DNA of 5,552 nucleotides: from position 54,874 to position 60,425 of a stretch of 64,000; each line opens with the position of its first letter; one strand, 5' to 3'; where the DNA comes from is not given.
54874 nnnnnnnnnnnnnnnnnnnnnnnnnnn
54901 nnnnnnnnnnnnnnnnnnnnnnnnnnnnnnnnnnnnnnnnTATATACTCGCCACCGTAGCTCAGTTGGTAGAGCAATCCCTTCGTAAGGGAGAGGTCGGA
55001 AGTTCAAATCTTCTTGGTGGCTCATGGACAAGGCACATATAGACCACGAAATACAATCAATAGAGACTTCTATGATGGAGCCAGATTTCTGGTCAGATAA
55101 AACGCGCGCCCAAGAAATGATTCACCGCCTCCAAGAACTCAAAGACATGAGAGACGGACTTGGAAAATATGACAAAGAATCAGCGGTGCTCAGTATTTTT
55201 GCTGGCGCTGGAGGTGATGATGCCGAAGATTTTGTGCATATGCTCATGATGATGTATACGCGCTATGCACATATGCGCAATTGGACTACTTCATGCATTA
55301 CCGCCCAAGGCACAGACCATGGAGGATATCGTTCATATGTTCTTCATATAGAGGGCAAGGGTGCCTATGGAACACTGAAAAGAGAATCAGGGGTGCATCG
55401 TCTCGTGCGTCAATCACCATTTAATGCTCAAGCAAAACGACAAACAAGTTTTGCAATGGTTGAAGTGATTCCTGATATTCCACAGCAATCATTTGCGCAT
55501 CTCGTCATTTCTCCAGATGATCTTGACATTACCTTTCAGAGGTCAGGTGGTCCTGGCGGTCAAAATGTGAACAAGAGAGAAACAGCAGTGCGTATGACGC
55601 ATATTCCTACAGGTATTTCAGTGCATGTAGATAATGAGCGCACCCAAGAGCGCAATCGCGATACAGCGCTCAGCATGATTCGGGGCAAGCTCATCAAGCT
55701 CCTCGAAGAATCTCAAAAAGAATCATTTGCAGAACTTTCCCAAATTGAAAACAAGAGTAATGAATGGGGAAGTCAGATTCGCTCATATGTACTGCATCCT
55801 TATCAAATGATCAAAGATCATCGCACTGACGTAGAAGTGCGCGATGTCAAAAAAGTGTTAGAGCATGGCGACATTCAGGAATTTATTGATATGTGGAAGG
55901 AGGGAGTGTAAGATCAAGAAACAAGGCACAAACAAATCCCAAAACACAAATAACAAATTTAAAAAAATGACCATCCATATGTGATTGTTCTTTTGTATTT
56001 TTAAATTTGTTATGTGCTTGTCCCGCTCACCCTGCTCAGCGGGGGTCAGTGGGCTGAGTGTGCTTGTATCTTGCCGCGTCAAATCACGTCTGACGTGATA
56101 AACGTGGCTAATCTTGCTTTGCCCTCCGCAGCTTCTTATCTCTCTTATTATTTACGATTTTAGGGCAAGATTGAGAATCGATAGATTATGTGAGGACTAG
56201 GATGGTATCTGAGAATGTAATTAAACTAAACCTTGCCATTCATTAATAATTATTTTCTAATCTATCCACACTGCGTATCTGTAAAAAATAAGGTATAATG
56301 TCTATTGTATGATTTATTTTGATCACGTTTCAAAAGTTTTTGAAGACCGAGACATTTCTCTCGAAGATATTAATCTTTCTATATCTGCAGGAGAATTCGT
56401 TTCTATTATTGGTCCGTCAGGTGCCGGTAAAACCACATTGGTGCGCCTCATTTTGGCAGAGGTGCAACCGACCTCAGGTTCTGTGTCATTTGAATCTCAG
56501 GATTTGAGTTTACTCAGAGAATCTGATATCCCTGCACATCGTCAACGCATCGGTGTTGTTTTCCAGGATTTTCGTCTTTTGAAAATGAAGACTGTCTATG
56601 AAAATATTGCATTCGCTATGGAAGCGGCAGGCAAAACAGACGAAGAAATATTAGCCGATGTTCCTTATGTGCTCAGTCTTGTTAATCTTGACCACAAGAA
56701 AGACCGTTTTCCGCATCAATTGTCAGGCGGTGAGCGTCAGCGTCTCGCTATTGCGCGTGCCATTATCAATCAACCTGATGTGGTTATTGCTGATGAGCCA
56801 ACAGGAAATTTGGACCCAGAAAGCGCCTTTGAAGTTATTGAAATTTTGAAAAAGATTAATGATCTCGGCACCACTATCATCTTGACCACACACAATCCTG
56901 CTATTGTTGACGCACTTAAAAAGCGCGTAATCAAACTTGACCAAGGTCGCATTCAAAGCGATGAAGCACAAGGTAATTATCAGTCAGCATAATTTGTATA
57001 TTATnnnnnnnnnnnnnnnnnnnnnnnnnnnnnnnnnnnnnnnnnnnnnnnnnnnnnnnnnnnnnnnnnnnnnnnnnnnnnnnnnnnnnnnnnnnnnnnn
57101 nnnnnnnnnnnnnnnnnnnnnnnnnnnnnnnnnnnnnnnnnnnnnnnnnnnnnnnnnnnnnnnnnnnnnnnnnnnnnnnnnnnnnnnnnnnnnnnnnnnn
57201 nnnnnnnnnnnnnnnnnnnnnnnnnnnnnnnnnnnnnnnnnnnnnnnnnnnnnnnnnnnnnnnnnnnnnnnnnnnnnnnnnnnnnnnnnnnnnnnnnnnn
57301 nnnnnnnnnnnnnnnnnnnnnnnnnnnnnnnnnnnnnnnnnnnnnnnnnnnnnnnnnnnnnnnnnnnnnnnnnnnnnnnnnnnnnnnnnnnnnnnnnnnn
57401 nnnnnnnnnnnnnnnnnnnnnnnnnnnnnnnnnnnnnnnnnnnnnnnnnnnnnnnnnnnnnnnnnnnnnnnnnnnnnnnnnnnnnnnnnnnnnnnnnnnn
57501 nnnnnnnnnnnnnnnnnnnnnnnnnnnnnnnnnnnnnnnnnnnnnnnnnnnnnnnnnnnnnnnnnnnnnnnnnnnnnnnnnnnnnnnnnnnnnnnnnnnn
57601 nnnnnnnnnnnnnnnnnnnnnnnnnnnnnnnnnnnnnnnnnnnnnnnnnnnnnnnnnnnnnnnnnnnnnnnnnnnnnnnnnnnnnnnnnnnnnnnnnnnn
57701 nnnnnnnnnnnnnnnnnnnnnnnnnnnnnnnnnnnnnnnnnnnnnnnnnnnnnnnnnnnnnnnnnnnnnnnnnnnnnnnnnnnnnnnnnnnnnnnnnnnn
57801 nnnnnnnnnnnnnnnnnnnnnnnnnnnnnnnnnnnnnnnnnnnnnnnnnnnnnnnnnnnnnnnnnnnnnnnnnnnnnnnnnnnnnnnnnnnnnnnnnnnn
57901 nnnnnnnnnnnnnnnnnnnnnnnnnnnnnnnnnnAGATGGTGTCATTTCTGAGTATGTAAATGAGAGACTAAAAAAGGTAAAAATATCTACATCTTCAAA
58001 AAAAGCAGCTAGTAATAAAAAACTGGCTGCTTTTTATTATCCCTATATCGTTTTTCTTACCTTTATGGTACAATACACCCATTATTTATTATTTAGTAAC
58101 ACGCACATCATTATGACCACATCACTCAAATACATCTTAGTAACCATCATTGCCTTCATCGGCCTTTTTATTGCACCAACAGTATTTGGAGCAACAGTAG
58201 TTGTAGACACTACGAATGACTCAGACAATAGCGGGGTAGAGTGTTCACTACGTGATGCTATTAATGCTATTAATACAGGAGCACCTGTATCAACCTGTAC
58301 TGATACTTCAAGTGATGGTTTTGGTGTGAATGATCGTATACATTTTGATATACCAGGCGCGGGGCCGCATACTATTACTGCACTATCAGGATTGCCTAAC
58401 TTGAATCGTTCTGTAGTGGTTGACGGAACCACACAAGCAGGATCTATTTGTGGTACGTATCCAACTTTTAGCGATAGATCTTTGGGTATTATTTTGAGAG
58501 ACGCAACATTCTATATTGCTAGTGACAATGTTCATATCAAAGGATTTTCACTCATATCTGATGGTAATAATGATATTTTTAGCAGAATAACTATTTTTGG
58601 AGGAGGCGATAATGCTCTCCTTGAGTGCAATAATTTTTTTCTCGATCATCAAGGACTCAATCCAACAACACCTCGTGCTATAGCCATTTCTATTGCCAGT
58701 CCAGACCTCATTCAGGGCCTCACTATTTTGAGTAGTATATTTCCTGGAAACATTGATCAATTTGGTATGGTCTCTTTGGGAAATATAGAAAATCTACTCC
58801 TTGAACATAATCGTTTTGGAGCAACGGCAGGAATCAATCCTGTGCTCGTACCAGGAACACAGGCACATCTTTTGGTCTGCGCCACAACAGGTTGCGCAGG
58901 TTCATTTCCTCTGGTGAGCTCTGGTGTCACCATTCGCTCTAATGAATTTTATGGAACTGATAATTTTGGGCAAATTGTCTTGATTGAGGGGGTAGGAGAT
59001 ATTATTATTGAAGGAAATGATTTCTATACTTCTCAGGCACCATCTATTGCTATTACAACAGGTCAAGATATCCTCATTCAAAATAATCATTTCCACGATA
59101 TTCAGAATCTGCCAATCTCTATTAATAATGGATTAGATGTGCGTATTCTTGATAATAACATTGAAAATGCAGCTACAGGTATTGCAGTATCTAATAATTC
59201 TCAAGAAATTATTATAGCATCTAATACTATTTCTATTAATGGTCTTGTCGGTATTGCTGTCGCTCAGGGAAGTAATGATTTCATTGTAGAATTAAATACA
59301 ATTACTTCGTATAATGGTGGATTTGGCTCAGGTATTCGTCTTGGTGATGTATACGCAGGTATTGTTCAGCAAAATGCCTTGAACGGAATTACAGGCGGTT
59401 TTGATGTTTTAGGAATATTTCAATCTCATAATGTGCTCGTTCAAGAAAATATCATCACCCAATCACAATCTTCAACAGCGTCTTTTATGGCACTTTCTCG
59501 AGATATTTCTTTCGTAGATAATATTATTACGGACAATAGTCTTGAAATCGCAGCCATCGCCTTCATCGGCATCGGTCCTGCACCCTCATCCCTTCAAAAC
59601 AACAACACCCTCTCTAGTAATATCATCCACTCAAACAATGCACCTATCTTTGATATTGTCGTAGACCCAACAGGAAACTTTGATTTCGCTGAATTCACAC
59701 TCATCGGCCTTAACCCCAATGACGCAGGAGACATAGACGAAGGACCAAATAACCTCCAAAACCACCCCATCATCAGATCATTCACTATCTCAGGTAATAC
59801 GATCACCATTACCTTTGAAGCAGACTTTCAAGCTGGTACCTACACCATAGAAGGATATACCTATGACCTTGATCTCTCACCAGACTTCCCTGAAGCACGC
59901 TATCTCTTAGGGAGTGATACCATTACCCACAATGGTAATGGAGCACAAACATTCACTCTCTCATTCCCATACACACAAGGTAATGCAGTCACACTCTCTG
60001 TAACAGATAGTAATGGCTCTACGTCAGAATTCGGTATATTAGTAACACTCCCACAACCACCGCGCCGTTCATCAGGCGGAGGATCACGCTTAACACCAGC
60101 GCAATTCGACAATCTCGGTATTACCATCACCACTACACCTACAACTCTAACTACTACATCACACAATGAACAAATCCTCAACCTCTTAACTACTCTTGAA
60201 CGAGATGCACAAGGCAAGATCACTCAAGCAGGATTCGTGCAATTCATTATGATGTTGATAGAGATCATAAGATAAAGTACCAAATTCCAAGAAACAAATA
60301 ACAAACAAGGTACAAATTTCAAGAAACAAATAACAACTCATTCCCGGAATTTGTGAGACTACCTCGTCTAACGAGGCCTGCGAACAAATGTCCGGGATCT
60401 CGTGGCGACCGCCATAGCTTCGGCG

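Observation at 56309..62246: FtsEX followed by a beta-helix surface protein and a coiled-coil plus lytic-transglycosylase protein (PcsB/EnvC-style partner with a different catalytic domain)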

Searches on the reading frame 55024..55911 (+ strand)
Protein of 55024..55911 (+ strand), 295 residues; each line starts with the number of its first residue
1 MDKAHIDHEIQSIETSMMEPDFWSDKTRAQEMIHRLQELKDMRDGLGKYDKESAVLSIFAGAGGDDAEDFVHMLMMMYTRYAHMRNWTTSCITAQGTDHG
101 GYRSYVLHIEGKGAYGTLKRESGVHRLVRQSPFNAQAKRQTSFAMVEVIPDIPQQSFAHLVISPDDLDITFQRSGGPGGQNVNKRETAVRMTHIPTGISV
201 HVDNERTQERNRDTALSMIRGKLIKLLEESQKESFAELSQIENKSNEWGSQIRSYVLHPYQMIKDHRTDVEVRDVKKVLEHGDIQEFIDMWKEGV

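Call 3: search_protein_families(library=pfam, proteins=[window:55024-55911:+], max_evalue=0.01)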
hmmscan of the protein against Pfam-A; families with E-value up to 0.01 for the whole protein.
window:55024-55911:+ (295 aa): 3 families
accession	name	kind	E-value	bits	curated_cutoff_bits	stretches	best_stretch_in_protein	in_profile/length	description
PF03462.23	PCRF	-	2.1e-39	135.8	24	1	47-146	95-194/194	PCRF domain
PF00472.26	RF-1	-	8.2e-34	116.5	35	1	160-267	5-116/116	RF-1 domain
PF16326.10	ABC_tran_CTD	-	0.0069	17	32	0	6-41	20-55/69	ABC transporter C-terminal domain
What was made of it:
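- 55024..55911 (+): prfB (release factor 2, short 295-aa form). It is the first gene of the conserved prfB-ftsE-ftsX block. Pfam PCRF and RF-1 (call 3).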

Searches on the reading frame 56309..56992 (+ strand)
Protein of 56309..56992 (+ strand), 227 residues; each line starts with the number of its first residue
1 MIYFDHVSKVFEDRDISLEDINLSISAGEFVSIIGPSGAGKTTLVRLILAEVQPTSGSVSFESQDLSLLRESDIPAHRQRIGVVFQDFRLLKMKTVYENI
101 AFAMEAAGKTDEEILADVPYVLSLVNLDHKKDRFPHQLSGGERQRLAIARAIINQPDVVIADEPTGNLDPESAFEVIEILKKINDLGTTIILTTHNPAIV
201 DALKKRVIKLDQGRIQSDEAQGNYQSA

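Call 3: search_protein_families(library=pfam, proteins=[window:56309-56992:+], max_evalue=0.01)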
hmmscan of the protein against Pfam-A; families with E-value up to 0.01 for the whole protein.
window:56309-56992:+ (227 aa): 17 families
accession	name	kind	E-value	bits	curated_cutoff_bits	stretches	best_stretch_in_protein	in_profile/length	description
PF00005.33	ABC_tran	-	3.6e-38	131.7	25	1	18-165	1-136/137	ABC transporter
PF13304.12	AAA_21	-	7.2e-13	49.7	27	1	113-201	213-304/304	AAA domain, putative AbiEii toxin, Type IV TA system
PF13175.12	AAA_15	-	5.1e-06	26.8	32.1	0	150-200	323-374/374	AAA ATPase domain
PF13401.12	AAA_22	-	1.8e-05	25.5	27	1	29-131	6-65/130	AAA domain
PF13191.12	AAA_16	-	0.00016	22.6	32.6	1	27-59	23-55/167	AAA ATPase domain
PF03266.21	NTPase_1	-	0.00047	20.5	23.9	0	32-53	3-24/168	NTPase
PF02463.25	SMC_N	-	0.00058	19.8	40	1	29-203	25-205/220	RecF/RecN/SMC N terminal domain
PF03193.22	RsgA_GTPase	-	0.00079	19.7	30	1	16-61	95-139/174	RsgA GTPase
PF00004.35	AAA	-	0.001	20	21.2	1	33-87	3-52/131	ATPase family associated with various cellular activities (AAA)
PF00931.28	NB-ARC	-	0.0019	17.9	23.5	0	29-57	19-47/248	NB-ARC domain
PF20720.3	nSTAND3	-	0.0038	17.4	27.2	0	29-52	18-41/155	Novel STAND NTPase 3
PF13166.12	AAA_13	-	0.0038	16.4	36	0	152-206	523-580/713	AAA domain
PF01637.24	ATPase_2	-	0.005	17.1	33.2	1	11-62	1-54/225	ATPase domain predominantly from Archaea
PF13481.12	AAA_25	-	0.0056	16.8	27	0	25-53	30-58/195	AAA domain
PF20703.3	nSTAND1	-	0.0058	16.7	27.1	1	8-46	13-51/379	Novel STAND NTPase 1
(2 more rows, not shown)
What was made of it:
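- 56309..56992 (+): ftsE, the ABC ATPase of FtsEX. Pfam ABC_tran (call 3).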

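Call 4: search_protein_families(library=ncbifam, proteins=[window:56309-56992:+], max_evalue=0.01)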
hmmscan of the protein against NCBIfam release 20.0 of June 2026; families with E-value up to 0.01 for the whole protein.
window:56309-56992:+ (227 aa): 199 families (the best 25 are shown)
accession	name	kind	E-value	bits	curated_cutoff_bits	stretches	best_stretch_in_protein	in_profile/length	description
TIGR02673.1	FtsE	equivalog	2.6e-79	265.9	264.85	1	1-214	1-214/214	cell division ATP-binding protein FtsE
TIGR02314.1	ABC_MetN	equivalog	1.3e-54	185.5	499.7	1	1-219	1-223/343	methionine ABC transporter ATP-binding protein MetN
TIGR02315.1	ABC_phnC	equivalog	2.4e-53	181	266.1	1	1-220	1-229/243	phosphonate ABC transporter ATP-binding protein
TIGR03608.1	L_ocin_972_ABC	subfamily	6.1e-53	179.4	254.85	1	5-209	2-205/206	putative bacteriocin export ABC transporter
TIGR02982.1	heterocyst_DevA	subfamily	3.4e-51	173.9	295.8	1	12-215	15-219/220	ABC exporter ATP-binding subunit, DevA family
NF038007.1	ABC_ATP_DarD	equivalog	7.7e-51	172.6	375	1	2-214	2-217/218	darobactin export ABC transporter ATP-binding protein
TIGR02211.1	LolD_lipo_ex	equivalog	4.7e-50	170.1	307.75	1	6-216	6-220/221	lipoprotein-releasing ABC transporter ATP-binding protein LolD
NF006987.0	PRK09452.1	equivalog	1.2e-47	162.5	482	1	2-219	18-230/378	spermidine/putrescine ABC transporter ATP-binding protein PotA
NF040933.2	ABC_arch_GlcV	equivalog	1.2e-47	162.5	450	1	2-216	3-221/357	glucose ABC transporter ATP-binding protein GlcV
TIGR04521.1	ECF_ATPase_2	equivalog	1.4e-47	162.1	330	1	15-220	18-228/279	energy-coupling factor transporter ATPase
NF043075.1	MMSYN1_0197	equivalog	2.2e-46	158.4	550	1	2-217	3-213/341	spermidine/putrescine ABC transporter ATP-binding protein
TIGR04520.1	ECF_ATPase_1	equivalog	5.3e-46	157.2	315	1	3-218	2-217/269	energy-coupling factor transporter ATPase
TIGR00968.1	3a0106s01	subfamily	1.3e-45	155.8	342.75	1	4-218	3-212/237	sulfate ABC transporter ATP-binding protein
NF007027.0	PRK09493.1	equivalog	2e-45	155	379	1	1-219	1-218/240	glutamine ABC transporter ATP-binding protein GlnQ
TIGR03265.1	PhnT2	equivalog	2.2e-45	155.4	457.7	1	4-216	7-214/353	putative 2-aminoethylphosphonate ABC transporter ATP-binding protein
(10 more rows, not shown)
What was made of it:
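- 56309..56992 (+): TIGR02673 FtsE equivalog, 265.9 bits against a cutoff of 264.85 (call 4).
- Checked: ftsE, 56309-56992: TIGR02673 scores 265.9 bits against a cutoff of 264.85 (call 4).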

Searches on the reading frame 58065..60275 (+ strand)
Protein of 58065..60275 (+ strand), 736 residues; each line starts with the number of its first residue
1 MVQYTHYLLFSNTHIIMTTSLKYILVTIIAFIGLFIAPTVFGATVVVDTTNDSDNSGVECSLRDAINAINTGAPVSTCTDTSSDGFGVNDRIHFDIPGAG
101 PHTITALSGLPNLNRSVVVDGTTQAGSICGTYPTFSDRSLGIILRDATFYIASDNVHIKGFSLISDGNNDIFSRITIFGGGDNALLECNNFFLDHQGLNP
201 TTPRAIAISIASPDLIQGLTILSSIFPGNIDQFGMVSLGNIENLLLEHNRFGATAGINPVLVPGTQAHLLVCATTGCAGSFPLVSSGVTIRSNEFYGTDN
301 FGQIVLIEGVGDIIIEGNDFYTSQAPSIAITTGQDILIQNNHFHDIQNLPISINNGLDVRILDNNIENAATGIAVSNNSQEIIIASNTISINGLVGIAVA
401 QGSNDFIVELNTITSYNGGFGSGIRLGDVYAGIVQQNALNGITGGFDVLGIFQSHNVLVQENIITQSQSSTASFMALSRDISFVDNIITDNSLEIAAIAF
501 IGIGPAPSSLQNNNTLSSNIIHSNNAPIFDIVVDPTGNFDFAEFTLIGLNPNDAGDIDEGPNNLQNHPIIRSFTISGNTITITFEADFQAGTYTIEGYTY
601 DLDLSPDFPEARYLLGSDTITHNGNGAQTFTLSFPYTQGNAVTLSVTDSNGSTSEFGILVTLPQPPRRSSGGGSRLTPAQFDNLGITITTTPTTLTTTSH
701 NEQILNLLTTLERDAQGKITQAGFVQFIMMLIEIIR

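Call 3: search_protein_families(library=pfam, proteins=[window:58065-60275:+], max_evalue=0.01)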
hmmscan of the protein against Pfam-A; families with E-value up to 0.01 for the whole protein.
window:58065-60275:+ (736 aa): 2 families
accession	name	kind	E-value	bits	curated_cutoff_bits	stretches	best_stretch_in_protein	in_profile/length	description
PF13229.12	Beta_helix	-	2.3e-16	60.2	25.9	2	285-413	31-158/158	Right handed beta helix region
PF05048.19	NosD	-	4.1e-07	30.1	23.6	2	285-392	68-172/212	Periplasmic copper-binding protein (NosD)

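Call 4: search_protein_families(library=ncbifam, proteins=[window:58065-60275:+], max_evalue=0.01)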
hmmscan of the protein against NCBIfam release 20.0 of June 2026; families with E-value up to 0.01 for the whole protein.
window:58065-60275:+ (736 aa): 3 families
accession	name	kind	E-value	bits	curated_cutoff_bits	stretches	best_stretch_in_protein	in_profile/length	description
TIGR04214.1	CSLREA_Nterm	domain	1.8e-05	24.5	25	1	46-70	2-27/27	CSLREA domain-containing protein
TIGR04212.1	GlyGly_RbtA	equivalog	8e-05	21.1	295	1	29-74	6-51/605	rhombotarget A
TIGR04247.1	NosD_copper_fam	subfamily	0.00027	19.6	300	0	395-497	194-291/377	nitrous oxide reductase family maturation protein NosD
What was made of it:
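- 58065..60275 (+): CSLREA-type right-handed beta-helix surface protein, with a mosaic sequence. The junction between the ftsEX block and the lytic transglycosylase block lies inside it. Pfam Beta_helix and NosD; TIGR04214 at 24.5 bits (calls 3, 4).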

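Call 68: find_encoding_contigs(protein=window:58113-60275:+, flank=6000, max_places=4)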
Protein window:58113-60275:+ (720 aa): no gene with exactly this product is on record in the collection.
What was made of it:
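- Tried and rejected: Nothing was on record (call 68).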
